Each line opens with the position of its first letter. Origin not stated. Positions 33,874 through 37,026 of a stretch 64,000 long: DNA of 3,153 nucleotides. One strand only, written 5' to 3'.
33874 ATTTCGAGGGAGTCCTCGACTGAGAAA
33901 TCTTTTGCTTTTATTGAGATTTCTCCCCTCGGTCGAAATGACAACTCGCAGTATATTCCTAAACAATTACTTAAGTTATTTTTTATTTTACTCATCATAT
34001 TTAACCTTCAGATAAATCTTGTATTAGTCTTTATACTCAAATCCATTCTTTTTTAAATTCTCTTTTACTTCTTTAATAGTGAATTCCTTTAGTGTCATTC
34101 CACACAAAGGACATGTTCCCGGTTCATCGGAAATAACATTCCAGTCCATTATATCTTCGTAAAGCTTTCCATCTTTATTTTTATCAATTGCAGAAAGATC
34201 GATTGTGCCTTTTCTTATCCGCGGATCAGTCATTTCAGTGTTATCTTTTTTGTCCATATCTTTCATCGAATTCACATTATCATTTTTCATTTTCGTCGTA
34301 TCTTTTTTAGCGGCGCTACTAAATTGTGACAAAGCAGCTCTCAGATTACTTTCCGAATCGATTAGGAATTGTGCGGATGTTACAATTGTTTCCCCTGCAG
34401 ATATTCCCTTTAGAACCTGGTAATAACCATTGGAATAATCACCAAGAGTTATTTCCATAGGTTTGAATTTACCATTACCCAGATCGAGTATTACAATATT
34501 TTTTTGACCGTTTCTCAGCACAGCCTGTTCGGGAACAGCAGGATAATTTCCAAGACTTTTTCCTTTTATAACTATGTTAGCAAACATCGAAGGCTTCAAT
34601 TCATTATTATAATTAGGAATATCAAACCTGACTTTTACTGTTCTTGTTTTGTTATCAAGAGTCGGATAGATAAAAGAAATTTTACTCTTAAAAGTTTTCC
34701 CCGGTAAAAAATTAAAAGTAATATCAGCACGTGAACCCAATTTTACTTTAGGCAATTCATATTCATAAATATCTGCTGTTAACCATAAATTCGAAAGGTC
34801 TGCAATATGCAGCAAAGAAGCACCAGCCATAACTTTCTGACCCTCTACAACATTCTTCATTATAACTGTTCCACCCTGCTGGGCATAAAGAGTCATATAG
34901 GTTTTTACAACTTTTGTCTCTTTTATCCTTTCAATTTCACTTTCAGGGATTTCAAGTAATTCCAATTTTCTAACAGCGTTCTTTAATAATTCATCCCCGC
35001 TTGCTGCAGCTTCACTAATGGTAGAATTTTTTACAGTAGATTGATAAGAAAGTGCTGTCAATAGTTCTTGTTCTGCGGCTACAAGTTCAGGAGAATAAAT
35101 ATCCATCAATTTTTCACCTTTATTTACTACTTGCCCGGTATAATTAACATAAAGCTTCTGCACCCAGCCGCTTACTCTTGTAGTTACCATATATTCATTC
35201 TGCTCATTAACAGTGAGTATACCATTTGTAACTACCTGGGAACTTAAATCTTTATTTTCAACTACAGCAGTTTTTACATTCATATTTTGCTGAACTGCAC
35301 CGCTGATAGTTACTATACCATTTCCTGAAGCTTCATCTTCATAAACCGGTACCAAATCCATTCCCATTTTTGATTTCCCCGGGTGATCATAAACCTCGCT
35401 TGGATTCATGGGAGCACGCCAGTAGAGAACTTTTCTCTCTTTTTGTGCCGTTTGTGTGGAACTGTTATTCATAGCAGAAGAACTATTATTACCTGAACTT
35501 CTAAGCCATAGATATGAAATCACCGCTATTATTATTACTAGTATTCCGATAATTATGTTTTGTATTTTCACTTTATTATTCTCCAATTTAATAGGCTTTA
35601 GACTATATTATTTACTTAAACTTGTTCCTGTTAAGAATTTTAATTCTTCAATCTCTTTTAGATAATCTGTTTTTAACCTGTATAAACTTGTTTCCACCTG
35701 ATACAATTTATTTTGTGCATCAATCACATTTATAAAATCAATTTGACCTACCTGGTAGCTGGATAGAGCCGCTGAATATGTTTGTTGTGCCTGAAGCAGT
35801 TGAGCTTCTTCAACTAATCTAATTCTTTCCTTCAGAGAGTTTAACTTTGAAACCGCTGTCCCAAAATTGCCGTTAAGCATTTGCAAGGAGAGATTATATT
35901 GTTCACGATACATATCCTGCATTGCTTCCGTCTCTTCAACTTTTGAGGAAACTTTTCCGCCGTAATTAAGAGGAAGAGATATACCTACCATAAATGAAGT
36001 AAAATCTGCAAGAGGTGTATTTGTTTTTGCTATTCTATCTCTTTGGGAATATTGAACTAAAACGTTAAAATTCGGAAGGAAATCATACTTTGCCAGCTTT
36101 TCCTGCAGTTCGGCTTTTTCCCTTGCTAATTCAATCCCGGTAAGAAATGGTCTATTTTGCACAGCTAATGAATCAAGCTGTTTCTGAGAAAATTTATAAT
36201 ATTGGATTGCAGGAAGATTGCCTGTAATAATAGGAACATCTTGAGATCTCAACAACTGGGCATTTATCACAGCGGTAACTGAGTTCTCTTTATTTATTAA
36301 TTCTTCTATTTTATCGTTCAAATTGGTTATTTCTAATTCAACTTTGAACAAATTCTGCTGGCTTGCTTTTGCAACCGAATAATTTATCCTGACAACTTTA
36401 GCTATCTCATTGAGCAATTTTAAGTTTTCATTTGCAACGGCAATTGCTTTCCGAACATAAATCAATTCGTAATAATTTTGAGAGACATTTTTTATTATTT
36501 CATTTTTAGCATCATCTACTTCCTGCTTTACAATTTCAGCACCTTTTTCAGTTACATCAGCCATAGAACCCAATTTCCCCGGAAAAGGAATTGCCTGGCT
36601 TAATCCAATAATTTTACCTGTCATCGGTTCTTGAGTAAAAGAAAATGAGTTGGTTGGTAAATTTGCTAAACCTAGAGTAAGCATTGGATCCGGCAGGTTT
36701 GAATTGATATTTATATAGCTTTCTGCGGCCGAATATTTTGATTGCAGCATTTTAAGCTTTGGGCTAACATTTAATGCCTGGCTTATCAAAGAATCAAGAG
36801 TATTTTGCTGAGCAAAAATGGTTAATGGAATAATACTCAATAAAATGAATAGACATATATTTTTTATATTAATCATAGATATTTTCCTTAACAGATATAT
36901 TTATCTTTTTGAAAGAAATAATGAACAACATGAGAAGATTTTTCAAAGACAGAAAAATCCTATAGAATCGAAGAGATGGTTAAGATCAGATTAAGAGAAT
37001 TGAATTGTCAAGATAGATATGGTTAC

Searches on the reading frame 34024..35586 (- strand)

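Call 50: search_protein_families(library=pfam, proteins=[window:34024-35586:-], max_evalue=0.00001)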
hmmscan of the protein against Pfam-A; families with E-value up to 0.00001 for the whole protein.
window:34024-35586:- (520 aa): 3 families
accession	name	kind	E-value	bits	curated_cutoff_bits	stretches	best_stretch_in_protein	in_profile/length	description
PF16576.10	HlyD_D23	-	1.3e-74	250.6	30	1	114-336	2-214/214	Barrel-sandwich domain of CusB or HlyD membrane-fusion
PF13437.12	HlyD_3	-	8.1e-19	68.8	22.2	1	232-328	1-101/106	HlyD family secretion protein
PF19335.5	HMBD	-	5.6e-15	55.4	23.6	2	483-501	9-27/28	Heavy metal binding domain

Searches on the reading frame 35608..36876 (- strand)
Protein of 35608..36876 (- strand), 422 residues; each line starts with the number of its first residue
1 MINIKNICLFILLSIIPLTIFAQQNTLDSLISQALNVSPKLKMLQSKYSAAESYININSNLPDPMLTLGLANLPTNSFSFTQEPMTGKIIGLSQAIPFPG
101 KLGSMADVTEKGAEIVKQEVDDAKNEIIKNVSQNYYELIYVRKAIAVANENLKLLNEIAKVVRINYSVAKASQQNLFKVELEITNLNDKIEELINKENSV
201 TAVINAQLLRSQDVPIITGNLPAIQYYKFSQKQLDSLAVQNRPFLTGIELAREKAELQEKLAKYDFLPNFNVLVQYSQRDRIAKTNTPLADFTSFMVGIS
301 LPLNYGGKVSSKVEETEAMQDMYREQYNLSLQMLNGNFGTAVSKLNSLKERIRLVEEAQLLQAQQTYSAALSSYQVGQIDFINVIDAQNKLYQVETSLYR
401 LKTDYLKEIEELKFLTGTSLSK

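Call 50: search_protein_families(library=pfam, proteins=[window:35608-36876:-], max_evalue=0.00001)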
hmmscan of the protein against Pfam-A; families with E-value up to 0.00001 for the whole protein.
window:35608-36876:- (422 aa): 1 family
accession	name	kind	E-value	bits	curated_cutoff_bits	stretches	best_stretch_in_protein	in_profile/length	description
PF02321.23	OEP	-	8.6e-44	150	22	2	233-417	3-187/187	Outer membrane efflux protein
